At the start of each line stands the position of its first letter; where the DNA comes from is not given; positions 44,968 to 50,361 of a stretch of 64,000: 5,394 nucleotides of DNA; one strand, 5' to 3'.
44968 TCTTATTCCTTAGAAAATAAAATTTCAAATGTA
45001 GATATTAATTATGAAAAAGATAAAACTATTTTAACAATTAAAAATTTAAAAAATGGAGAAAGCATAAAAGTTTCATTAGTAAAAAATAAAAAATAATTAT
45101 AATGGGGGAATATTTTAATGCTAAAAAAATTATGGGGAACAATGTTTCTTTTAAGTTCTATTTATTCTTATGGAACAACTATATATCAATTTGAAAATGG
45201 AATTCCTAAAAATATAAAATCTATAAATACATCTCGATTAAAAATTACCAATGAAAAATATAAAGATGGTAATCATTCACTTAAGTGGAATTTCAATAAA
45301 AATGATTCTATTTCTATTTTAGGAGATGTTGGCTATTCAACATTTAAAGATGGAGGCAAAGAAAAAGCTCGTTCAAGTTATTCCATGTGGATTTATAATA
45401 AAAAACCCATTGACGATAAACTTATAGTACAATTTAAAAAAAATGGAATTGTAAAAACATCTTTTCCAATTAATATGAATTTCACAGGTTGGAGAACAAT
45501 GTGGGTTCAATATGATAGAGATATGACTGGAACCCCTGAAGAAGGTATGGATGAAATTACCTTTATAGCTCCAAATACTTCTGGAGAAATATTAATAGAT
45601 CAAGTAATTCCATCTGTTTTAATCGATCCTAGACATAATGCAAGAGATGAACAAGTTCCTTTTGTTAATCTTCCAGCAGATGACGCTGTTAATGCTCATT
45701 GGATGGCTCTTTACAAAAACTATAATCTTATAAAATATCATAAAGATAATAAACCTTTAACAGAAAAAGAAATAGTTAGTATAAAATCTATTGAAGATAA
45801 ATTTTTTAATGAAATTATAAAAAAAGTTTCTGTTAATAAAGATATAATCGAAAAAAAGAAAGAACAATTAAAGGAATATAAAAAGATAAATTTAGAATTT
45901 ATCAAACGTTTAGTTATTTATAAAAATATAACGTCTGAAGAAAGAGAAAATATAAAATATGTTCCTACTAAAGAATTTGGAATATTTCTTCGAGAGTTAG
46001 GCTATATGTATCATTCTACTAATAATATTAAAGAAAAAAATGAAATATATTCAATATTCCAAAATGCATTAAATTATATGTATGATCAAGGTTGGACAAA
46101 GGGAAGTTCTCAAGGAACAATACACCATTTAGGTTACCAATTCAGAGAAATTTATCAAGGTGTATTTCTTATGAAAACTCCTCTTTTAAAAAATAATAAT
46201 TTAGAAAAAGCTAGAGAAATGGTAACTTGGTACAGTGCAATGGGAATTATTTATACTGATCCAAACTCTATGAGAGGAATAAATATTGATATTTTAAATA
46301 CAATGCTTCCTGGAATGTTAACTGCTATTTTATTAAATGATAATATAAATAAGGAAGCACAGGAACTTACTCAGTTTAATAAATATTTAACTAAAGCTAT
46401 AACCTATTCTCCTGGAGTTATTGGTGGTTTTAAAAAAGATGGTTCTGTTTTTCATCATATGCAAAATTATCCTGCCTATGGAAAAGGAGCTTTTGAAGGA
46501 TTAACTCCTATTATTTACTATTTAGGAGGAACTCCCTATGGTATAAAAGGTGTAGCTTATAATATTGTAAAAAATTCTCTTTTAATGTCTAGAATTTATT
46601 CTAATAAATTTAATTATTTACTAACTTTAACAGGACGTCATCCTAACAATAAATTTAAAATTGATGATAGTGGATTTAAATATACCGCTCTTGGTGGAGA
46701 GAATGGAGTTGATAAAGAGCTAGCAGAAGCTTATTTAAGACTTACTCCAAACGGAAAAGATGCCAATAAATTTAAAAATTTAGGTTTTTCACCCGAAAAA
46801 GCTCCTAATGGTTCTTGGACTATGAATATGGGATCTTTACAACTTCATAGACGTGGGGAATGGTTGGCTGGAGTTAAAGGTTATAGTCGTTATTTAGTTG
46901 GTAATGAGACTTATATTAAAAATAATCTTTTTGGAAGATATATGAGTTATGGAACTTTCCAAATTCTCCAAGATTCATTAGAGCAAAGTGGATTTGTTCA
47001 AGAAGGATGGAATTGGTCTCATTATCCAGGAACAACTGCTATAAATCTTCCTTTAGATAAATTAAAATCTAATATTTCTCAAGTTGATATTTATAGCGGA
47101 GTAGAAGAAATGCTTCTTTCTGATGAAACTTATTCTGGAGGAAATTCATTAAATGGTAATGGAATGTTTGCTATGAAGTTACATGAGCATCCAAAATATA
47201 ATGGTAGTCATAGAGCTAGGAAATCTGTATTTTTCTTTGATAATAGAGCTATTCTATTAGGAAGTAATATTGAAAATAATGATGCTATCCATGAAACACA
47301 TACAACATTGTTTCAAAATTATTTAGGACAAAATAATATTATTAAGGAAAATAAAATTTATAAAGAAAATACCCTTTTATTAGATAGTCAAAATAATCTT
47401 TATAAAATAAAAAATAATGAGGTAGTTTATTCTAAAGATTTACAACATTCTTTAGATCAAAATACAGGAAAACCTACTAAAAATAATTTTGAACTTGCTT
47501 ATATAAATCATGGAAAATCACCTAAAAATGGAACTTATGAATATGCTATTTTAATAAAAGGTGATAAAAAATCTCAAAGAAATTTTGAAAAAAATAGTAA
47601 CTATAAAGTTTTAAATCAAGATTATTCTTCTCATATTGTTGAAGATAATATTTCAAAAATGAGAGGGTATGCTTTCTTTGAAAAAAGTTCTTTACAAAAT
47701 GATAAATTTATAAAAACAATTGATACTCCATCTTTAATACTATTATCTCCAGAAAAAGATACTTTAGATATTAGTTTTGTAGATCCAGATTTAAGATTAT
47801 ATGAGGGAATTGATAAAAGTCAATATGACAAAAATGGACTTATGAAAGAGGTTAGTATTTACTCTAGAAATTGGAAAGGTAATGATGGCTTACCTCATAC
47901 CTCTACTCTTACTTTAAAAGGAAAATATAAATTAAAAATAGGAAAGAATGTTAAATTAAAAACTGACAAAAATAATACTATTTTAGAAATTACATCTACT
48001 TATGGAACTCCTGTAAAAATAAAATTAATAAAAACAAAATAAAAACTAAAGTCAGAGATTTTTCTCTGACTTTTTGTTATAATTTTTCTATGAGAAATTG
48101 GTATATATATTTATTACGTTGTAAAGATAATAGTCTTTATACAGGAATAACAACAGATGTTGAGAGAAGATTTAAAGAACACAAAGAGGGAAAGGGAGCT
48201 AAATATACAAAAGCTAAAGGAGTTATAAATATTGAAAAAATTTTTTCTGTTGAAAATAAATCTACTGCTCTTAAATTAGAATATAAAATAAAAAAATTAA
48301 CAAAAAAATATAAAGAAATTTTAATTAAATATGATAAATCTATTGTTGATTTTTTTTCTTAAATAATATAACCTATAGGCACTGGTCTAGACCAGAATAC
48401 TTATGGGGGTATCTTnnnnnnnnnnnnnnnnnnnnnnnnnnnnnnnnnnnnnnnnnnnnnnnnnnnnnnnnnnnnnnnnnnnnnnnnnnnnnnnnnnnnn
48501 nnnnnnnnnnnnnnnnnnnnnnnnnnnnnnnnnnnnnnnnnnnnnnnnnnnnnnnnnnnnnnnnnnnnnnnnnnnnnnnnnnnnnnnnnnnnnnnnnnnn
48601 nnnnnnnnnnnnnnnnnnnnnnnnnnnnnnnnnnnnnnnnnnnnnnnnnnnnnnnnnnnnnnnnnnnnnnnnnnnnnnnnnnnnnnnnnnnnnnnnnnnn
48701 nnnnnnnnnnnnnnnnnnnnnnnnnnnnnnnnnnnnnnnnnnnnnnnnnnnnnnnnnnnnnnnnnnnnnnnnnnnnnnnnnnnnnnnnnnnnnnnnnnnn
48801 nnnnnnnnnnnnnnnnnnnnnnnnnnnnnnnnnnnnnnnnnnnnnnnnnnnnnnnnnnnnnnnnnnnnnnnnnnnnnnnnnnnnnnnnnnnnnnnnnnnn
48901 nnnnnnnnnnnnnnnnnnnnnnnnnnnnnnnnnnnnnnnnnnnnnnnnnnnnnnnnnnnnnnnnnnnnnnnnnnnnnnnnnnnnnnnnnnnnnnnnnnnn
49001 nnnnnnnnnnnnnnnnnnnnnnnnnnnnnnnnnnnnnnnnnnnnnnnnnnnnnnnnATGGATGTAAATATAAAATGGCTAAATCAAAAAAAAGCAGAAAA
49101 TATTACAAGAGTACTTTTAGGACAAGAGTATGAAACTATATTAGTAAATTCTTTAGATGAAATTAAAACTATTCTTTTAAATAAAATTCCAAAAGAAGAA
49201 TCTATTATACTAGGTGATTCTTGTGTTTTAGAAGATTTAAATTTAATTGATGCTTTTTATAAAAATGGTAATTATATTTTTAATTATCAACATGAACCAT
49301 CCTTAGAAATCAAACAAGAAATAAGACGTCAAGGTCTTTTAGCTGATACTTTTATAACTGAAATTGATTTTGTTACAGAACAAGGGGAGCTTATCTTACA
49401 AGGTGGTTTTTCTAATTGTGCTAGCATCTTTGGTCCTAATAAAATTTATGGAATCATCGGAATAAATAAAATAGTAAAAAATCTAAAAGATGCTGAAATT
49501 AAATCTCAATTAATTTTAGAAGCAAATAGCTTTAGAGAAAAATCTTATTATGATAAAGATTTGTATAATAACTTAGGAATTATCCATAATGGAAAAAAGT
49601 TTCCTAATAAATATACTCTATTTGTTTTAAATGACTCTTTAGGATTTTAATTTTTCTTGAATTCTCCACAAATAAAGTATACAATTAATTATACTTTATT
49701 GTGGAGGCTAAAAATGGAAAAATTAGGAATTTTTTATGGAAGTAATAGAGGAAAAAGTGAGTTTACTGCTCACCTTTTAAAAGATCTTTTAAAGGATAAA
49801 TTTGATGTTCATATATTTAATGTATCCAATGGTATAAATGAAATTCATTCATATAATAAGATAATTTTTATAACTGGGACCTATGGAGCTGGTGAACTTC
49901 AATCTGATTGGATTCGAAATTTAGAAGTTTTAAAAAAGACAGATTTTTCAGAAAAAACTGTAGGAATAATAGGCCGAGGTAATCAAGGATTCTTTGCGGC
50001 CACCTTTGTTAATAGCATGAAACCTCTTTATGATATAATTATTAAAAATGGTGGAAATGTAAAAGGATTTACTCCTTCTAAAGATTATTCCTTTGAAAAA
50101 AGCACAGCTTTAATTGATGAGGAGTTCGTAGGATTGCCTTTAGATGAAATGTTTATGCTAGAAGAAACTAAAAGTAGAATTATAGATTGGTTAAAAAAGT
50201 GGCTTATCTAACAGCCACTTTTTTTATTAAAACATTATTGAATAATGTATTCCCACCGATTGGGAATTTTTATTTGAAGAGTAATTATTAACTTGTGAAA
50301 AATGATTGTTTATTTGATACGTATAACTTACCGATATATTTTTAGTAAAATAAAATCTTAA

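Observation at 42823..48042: Tandem secreted PL8-family glycosaminoglycan lyases (hyaluronidase/chondroitinase-like)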

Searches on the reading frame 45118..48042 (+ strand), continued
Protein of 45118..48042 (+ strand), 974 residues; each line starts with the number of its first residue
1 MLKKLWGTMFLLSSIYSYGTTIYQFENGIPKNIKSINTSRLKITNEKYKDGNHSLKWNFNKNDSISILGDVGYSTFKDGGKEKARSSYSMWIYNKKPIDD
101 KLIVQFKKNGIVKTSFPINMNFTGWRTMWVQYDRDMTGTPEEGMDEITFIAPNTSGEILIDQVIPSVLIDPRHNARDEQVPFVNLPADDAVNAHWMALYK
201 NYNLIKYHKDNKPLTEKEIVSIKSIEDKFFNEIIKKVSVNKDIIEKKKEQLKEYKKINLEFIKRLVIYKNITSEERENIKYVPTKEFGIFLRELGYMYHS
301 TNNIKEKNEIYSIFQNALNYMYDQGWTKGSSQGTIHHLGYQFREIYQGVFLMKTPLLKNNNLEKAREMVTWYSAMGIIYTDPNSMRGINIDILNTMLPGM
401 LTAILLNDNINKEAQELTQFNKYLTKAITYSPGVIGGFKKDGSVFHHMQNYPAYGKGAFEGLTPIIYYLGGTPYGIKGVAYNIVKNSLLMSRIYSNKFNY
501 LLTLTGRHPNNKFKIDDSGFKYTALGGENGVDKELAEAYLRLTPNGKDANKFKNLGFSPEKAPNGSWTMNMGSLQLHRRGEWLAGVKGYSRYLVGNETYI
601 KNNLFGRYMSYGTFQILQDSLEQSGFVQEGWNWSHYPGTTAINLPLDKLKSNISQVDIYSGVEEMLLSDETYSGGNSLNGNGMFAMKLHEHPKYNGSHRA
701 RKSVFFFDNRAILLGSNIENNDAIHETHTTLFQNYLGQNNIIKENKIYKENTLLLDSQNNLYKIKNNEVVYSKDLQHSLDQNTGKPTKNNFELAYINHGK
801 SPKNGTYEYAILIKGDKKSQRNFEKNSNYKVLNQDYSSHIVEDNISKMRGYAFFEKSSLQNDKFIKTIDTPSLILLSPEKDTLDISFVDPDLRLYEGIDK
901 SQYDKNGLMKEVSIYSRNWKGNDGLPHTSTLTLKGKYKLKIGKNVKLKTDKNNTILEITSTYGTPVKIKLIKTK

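Call 53: search_protein_families(library=pfam, proteins=[L010:154-1095:+, L010:6542-10183:+, L010:14009-14494:+, L010:14573-15271:+, L010:15288-16109:+], max_evalue=0.01)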
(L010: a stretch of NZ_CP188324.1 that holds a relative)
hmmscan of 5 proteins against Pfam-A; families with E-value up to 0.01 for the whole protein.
L010:154-1095:+ (313 aa): 1 family
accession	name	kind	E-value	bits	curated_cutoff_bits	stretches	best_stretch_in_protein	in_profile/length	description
PF13505.12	OMP_b-brl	-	0.0005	20.7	28.7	1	45-156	44-150/175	Outer membrane protein beta-barrel domain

L010:6542-10183:+ (1213 aa): 1 family
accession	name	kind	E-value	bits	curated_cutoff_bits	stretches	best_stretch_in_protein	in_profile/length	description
PF03797.25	Autotransporter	-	1.3e-13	51.7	26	1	633-864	34-254/255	Autotransporter beta-domain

L010:14009-14494:+ (161 aa): 1 family
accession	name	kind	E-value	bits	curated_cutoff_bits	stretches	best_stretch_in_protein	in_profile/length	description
PF06496.16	DUF1097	-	7.5e-31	107.7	24.6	1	16-149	1-141/142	Protein of unknown function (DUF1097)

L010:14573-15271:+ (232 aa): 2 families
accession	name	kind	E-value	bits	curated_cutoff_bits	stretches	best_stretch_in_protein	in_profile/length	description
PF00849.27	PseudoU_synth_2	-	6.9e-18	65.8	26.8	1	67-196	2-151/152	RNA pseudouridylate synthase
PF01479.30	S4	-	1.5e-07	31.5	22.8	1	7-40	2-36/48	S4 domain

L010:15288-16109:+ (273 aa): 13 families
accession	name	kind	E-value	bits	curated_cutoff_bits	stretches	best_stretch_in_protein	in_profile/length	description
PF13649.12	Methyltransf_25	-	6.7e-14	52.8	27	1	88-168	1-82/97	Methyltransferase domain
PF21302.3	Zn_ribbon_RlmA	-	8.2e-14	51.8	27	1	3-45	2-44/44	RlmA, N-terminal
PF08241.18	Methyltransf_11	-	2e-13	51.2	21.2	1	89-178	1-94/95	Methyltransferase domain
PF13847.12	Methyltransf_31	-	3.5e-13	49.9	27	1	83-188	2-119/145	Methyltransferase domain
PF01209.24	Ubie_methyltran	-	6.1e-09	36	20.1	1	75-191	41-163/233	ubiE/COQ5 methyltransferase family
PF13679.12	Methyltransf_32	-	3.3e-08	34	27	1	72-137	12-78/143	Methyltransferase domain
PF08242.18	Methyltransf_12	-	1.7e-06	29.1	30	1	89-158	1-72/98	Methyltransferase domain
PF13489.12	Methyltransf_23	-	5.3e-06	26.7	27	1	80-158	18-88/164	Methyltransferase domain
PF01135.25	PCMT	-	1.1e-05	25.8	20.3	1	83-181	72-174/210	Protein-L-isoaspartate(D-aspartate) O-methyltransferase (PCMT)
PF05175.20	MTS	-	8.2e-05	22.7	23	1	76-157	22-104/170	Methyltransferase small domain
PF16414.11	NPC1_N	-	0.00068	19.8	27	1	4-113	77-171/244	Niemann-Pick C1 N terminus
PF01739.24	CheR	-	0.0022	17.9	27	1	63-131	9-83/195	CheR methyltransferase, SAM binding domain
PF05148.21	Methyltransf_8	-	0.0087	16.4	27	0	70-178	57-155/219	Hypothetical methyltransferase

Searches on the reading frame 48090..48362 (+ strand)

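Call 10: search_protein_families(library=pfam, proteins=[window:48090-48362:+], max_evalue=0.001)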
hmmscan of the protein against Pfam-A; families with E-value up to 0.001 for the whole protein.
window:48090-48362:+ (90 aa): 1 family
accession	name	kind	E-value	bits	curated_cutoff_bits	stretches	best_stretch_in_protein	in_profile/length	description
PF01541.30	GIY-YIG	-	1.7e-19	70.3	22.6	1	3-73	1-74/78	GIY-YIG catalytic domain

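Call 40: search_protein_families(library=ncbifam, proteins=[window:48090-48362:+], max_evalue=0.001)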
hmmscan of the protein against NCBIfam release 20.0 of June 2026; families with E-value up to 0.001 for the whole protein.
window:48090-48362:+ (90 aa): 0 families

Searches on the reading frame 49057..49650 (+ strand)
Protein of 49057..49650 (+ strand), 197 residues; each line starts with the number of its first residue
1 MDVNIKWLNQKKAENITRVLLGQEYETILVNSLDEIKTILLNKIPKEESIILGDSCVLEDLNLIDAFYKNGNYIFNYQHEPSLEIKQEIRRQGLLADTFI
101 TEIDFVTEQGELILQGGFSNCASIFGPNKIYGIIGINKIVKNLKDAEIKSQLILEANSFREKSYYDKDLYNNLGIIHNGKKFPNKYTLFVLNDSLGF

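Call 11: search_protein_families(library=pfam, proteins=[window:49057-49650:+], max_evalue=0.001)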
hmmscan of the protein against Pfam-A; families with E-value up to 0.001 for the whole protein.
window:49057-49650:+ (197 aa): 1 family
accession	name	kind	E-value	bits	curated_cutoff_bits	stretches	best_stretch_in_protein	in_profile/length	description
PF02589.21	LUD_dom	-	6.7e-18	65.5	22.6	1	25-157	13-147/189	LUD domain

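Call 40: search_protein_families(library=ncbifam, proteins=[window:49057-49650:+], max_evalue=0.001)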
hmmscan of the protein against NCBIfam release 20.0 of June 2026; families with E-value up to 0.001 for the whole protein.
window:49057-49650:+ (197 aa): 0 families

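Call 50: search_solved_structures(query=window:49057-49650:+, max_evalue=1)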
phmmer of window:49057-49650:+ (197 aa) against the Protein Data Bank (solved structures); distinct sequences matched with E-value up to 1: 1.
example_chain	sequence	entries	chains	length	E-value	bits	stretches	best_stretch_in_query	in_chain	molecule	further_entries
9cfj_A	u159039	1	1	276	0.42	13.6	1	86-129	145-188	FluC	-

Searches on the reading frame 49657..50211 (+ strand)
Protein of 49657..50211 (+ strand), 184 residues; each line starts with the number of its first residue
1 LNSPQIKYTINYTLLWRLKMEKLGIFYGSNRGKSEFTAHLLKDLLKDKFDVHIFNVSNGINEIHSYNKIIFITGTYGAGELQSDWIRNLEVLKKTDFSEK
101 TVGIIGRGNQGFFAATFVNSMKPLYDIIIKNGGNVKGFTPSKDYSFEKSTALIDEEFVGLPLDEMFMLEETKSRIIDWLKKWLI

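Call 11: search_protein_families(library=pfam, proteins=[window:49657-50211:+], max_evalue=0.001)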
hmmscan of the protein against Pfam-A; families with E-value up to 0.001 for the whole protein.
window:49657-50211:+ (184 aa): 2 families
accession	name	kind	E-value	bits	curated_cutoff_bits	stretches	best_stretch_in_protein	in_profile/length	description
PF00258.30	Flavodoxin_1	-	9.1e-10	39.3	25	1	25-122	1-107/143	Flavodoxin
PF12724.12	Flavodoxin_5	-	0.00025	21.8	27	1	25-79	2-57/145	Flavodoxin domain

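Call 40: search_protein_families(library=ncbifam, proteins=[window:49657-50211:+], max_evalue=0.001)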
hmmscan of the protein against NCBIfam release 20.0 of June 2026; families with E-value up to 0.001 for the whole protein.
window:49657-50211:+ (184 aa): 12 families
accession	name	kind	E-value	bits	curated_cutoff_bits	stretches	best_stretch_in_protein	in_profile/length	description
NF006739.0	PRK09267.1-5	subfamily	6.1e-43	146.5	175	1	20-181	1-162/168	flavodoxin FldA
TIGR01752.1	flav_long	equivalog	2.1e-39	134.7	146.75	1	22-181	1-161/167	flavodoxin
NF006736.0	PRK09267.1-2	equivalog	4.1e-36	124.1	202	1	20-181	1-159/161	flavodoxin FldA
NF006738.0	PRK09267.1-4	equivalog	2.8e-35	121.4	172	1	22-181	2-165/171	flavodoxin FldA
NF006737.0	PRK09267.1-3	equivalog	8.4e-34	116.6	238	1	20-181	1-163/174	flavodoxin FldA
NF009023.0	PRK12359.1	equivalog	1.3e-26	93.6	215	1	22-182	2-164/172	flavodoxin FldB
NF006735.0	PRK09267.1-1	equivalog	6.8e-24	84.6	315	1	21-181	2-163/176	flavodoxin FldA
TIGR01753.1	flav_short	equivalog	5.4e-09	36.7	123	1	25-121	3-102/140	flavodoxin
NF006531.0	PRK09004.1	equivalog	2.7e-08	33.7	158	1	20-133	1-114/146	FMN-binding protein MioC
NF005216.0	PRK06703.1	subfamily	3.4e-07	30.4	127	1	20-135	1-116/151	flavodoxin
NF005587.0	PRK07308.1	equivalog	5.1e-06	26.8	138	1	25-140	6-120/147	flavodoxin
NF005989.0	PRK08105.1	equivalog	1e-05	25.5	160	1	20-126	1-109/149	flavodoxin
